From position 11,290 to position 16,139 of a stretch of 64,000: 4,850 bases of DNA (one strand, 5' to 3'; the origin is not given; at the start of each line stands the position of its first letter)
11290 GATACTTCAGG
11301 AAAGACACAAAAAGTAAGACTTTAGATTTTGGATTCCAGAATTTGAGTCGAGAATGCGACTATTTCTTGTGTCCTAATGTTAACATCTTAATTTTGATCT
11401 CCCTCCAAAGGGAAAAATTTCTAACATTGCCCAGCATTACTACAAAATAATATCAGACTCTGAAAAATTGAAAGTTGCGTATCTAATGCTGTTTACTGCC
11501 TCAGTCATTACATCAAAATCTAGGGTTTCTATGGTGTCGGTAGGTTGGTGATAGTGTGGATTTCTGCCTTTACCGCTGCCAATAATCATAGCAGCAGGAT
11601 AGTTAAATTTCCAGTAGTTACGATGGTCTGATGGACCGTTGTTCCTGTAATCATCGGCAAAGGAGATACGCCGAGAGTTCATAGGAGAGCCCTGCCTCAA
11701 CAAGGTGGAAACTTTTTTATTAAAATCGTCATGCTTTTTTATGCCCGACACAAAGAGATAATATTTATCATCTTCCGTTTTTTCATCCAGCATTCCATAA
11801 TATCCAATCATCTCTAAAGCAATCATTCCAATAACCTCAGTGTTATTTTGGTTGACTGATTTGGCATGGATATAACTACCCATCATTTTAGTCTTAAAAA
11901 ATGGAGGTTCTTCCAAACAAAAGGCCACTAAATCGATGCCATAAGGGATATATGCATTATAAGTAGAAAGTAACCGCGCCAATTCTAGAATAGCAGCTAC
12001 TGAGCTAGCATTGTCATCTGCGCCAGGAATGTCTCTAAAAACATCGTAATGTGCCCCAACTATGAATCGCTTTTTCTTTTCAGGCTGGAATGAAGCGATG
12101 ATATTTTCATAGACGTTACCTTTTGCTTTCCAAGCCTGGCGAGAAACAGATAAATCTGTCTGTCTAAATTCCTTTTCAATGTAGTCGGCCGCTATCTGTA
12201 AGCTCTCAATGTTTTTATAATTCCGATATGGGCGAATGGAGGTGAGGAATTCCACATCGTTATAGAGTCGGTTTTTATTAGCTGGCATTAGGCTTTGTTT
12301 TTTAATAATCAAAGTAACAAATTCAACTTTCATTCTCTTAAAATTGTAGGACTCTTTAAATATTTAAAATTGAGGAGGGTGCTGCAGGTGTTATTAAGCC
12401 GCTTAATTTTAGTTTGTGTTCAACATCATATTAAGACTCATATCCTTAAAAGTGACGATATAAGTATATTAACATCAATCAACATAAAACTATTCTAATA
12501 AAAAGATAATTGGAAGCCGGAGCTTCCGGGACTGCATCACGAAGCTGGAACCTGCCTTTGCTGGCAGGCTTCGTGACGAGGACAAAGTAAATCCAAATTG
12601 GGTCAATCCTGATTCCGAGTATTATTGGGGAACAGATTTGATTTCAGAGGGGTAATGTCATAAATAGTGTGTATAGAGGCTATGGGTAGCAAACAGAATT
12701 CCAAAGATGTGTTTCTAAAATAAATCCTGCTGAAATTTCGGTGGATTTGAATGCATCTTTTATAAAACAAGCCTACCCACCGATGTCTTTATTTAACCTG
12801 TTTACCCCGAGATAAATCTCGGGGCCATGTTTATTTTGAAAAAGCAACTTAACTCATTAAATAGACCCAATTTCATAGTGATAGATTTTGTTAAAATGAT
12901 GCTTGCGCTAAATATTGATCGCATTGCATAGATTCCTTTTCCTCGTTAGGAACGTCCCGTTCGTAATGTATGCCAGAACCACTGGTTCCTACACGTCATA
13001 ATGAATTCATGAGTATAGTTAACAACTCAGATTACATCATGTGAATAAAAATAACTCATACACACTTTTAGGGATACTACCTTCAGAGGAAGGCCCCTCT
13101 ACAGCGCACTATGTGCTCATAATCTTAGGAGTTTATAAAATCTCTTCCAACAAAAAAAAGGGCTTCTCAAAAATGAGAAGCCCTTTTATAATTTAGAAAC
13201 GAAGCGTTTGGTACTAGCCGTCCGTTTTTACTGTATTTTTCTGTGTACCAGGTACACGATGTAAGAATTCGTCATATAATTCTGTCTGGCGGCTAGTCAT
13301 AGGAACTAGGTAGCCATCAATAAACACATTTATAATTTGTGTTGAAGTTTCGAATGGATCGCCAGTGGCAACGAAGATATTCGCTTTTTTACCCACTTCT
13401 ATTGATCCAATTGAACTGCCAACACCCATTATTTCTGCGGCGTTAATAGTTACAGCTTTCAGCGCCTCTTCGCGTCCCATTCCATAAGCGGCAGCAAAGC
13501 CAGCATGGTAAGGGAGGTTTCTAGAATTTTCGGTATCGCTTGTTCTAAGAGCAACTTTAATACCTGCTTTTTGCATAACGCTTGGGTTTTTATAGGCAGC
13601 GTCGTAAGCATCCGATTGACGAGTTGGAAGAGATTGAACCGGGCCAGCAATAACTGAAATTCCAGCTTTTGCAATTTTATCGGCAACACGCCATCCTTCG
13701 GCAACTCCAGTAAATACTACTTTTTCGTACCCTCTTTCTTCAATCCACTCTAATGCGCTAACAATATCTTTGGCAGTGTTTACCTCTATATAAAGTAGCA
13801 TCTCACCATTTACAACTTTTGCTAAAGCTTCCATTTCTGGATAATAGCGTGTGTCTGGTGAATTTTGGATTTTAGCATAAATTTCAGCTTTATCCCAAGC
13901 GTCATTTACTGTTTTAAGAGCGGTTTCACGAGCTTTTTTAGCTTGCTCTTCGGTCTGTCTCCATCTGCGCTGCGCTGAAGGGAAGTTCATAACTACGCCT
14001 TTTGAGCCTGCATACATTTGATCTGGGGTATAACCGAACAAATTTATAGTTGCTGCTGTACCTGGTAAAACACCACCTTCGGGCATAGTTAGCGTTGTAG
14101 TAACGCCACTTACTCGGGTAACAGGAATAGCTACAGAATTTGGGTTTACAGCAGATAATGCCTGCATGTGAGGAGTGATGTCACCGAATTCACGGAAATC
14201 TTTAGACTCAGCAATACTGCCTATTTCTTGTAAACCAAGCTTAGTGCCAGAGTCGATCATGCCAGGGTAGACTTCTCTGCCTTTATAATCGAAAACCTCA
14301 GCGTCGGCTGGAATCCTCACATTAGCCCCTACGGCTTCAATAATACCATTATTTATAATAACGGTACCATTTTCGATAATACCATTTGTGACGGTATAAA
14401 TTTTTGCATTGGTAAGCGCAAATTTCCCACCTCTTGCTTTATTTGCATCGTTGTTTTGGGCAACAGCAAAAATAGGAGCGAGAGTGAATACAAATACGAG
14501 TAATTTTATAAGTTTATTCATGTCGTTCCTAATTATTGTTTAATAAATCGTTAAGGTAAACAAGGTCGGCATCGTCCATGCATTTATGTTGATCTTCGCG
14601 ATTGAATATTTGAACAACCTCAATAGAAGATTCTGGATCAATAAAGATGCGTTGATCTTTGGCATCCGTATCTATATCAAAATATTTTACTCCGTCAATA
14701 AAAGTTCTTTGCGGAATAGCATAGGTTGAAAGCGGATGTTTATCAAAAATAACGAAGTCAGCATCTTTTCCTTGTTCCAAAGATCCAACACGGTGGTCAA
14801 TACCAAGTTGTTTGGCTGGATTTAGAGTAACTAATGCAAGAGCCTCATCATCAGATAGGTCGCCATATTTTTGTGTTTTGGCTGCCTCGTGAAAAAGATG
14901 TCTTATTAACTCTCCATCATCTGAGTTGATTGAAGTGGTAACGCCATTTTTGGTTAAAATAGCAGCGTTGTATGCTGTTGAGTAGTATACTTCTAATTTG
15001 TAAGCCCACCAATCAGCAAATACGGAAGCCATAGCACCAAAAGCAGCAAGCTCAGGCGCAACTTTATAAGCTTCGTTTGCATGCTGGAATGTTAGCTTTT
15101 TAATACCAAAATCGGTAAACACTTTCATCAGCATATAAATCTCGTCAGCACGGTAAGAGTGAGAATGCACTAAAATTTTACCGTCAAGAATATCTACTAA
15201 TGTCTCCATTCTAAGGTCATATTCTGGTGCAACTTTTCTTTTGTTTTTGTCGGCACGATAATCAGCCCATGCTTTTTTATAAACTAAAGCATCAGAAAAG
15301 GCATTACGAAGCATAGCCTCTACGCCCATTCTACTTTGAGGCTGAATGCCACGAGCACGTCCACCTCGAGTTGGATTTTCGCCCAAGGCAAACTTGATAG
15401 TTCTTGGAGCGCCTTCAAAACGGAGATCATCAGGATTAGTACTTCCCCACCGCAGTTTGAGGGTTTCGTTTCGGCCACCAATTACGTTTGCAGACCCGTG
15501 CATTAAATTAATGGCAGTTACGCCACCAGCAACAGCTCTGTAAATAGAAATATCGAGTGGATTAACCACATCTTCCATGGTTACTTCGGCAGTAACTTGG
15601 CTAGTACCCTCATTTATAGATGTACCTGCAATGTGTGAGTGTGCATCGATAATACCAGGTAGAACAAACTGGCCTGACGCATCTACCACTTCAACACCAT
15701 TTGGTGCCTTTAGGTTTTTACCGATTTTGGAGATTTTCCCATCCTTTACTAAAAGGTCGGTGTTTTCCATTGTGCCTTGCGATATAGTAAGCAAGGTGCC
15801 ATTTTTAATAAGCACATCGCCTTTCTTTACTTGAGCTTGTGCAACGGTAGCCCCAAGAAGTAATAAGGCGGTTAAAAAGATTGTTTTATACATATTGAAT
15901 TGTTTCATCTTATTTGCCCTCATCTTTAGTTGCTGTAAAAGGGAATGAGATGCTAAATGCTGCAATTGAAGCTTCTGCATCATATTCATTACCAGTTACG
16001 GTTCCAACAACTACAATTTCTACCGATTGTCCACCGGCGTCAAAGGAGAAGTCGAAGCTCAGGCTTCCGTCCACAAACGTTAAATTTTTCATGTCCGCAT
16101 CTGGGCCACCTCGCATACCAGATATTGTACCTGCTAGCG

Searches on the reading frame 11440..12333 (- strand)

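Call 24: search_protein_families(library=pfam, proteins=[window:11440-12333:-], max_evalue=0.0001)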
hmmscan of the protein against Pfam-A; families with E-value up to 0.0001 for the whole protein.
window:11440-12333:- (297 aa): 1 family
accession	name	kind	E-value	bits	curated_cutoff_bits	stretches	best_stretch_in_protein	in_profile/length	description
PF04389.22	Peptidase_M28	-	9e-26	91.2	21.3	1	77-283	1-189/193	Peptidase family M28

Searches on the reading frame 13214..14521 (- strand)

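Call 4: search_protein_families(library=pfam, proteins=[window:13214-14521:-], max_evalue=0.01)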
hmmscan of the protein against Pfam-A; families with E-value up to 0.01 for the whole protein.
window:13214-14521:- (435 aa): 3 families
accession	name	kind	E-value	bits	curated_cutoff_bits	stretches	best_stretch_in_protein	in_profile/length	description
PF01979.26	Amidohydro_1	-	4.8e-10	39.7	25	1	339-405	275-344/345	Amidohydrolase family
PF22643.2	NagA_N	-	2.4e-07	31.2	27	1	34-83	2-50/51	NagA composite domain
PF07969.17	Amidohydro_3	-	6.1e-07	29.7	29.7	1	350-395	409-454/472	Amidohydrolase family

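Call 5: search_protein_families(library=ncbifam, proteins=[window:13214-14521:-], max_evalue=0.001)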
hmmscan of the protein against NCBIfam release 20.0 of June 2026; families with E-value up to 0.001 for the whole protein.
window:13214-14521:- (435 aa): 28 families (the best 25 are shown)
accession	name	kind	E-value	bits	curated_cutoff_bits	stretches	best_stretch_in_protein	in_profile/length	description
NF051886.1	XaaProDiPepCaul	equivalog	1.5e-14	53.8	500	2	344-396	332-384/398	Xaa-Pro dipeptidase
TIGR01224.1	hutI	equivalog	6.6e-12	44.9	298.15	2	315-386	277-352/377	imidazolonepropionase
NF008371.0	PRK11170.1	equivalog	1.2e-11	44.1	483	1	33-90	1-57/382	N-acetylglucosamine-6-phosphate deacetylase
TIGR00221.1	nagA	equivalog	5.9e-11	41.9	225.65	1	33-91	4-61/380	N-acetylglucosamine-6-phosphate deacetylase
NF006056.0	PRK08204.1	subfamily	3.3e-10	39.3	391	2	342-384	336-378/449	hypothetical protein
NF006689.0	PRK09237.1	equivalog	1.2e-09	37.3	371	1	35-91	6-62/383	amidohydrolase/deacetylase family metallohydrolase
NF011989.0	PRK15446.2-5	equivalog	6.1e-09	35.1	565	1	35-90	5-58/385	alpha-D-ribose 1-methylphosphonate 5-triphosphate diphosphatase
NF011990.0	PRK15446.2-6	subfamily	7.1e-09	34.8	233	1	351-409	329-385/390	alpha-D-ribose 1-methylphosphonate 5-triphosphate diphosphatase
NF005557.0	PRK07228.1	equivalog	3e-07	29.5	522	0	348-389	337-378/445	5'-deoxyadenosine deaminase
TIGR01178.1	ade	equivalog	1.5e-06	27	472.5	0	35-92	3-56/552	adenine deaminase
NF005211.0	PRK06687.1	equivalog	3.4e-06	26.1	703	1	348-384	334-370/419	TRZ/ATZ family protein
NF006549.0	PRK09045.1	equivalog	5.2e-06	25.4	540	1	348-383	341-376/444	TRZ/ATZ family hydrolase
TIGR02033.1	D-hydantoinase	equivalog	6.5e-06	25.3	393.25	1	52-110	17-74/454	dihydropyrimidinase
NF011986.0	PRK15446.2-2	equivalog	1.1e-05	24.4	465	0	33-90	2-59/406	alpha-D-ribose 1-methylphosphonate 5-triphosphate diphosphatase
TIGR00857.1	pyrC_multi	subfamily_domain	1.2e-05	24.5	279.05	0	50-91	4-44/412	dihydroorotase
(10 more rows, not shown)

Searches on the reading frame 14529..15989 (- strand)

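Call 4: search_protein_families(library=pfam, proteins=[window:14529-15989:-], max_evalue=0.01)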
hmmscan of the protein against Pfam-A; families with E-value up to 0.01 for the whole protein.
window:14529-15989:- (486 aa): 2 families
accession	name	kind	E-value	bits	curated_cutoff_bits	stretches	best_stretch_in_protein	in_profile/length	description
PF01979.26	Amidohydro_1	-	4.9e-21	75.8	25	2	341-424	234-327/345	Amidohydrolase family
PF07969.17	Amidohydro_3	-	4.9e-18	66.3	29.7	2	339-421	356-450/472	Amidohydrolase family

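Call 5: search_protein_families(library=ncbifam, proteins=[window:14529-15989:-], max_evalue=0.001)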
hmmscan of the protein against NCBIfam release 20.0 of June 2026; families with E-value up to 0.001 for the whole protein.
window:14529-15989:- (486 aa): 74 families (the best 25 are shown)
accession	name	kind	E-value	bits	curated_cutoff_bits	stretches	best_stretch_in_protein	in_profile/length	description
NF006056.0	PRK08204.1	subfamily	5.7e-25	88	391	2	58-143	4-90/449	hypothetical protein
NF006689.0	PRK09237.1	equivalog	7.4e-20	70.9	371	1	58-121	4-67/383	amidohydrolase/deacetylase family metallohydrolase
TIGR02033.1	D-hydantoinase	equivalog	5.1e-18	65.2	393.25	1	59-124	1-64/454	dihydropyrimidinase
TIGR03178.1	allantoinase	equivalog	5.4e-17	61.7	357.85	2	58-121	1-61/441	allantoinase AllB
NF009941.0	PRK13404.1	subfamily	6.3e-17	61.4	647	2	58-124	5-67/478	dihydropyrimidinase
NF004839.0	PRK06189.1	equivalog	2.5e-16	59.4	631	1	58-122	4-65/451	allantoinase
TIGR01224.1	hutI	equivalog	3.2e-16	59.1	298.15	2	75-121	2-50/377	imidazolonepropionase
NF011990.0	PRK15446.2-6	subfamily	8.9e-16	57.6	233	2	381-437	329-383/390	alpha-D-ribose 1-methylphosphonate 5-triphosphate diphosphatase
NF011987.0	PRK15446.2-3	subfamily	1.2e-15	57.2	253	2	340-435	291-382/395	alpha-D-ribose 1-methylphosphonate 5-triphosphate diphosphatase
NF006839.0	PRK09357.1-4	equivalog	1.2e-15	57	576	1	59-121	2-63/422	dihydroorotase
TIGR03121.1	one_C_dehyd_A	equivalog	1.8e-15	56.2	392.75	1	59-130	2-72/556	formylmethanofuran dehydrogenase subunit A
NF006844.0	PRK09357.2-5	equivalog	2.5e-15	56.4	701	1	58-121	3-65/422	dihydroorotase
NF006845.0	PRK09357.2-6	equivalog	5.3e-15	55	728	1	59-124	3-68/428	dihydroorotase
NF004701.0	PRK06038.1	equivalog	5.5e-15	55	609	1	57-127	4-73/432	N-ethylammeline chlorohydrolase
NF002668.0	PRK02382.1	equivalog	5.8e-15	54.9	452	2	66-121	13-58/436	dihydroorotase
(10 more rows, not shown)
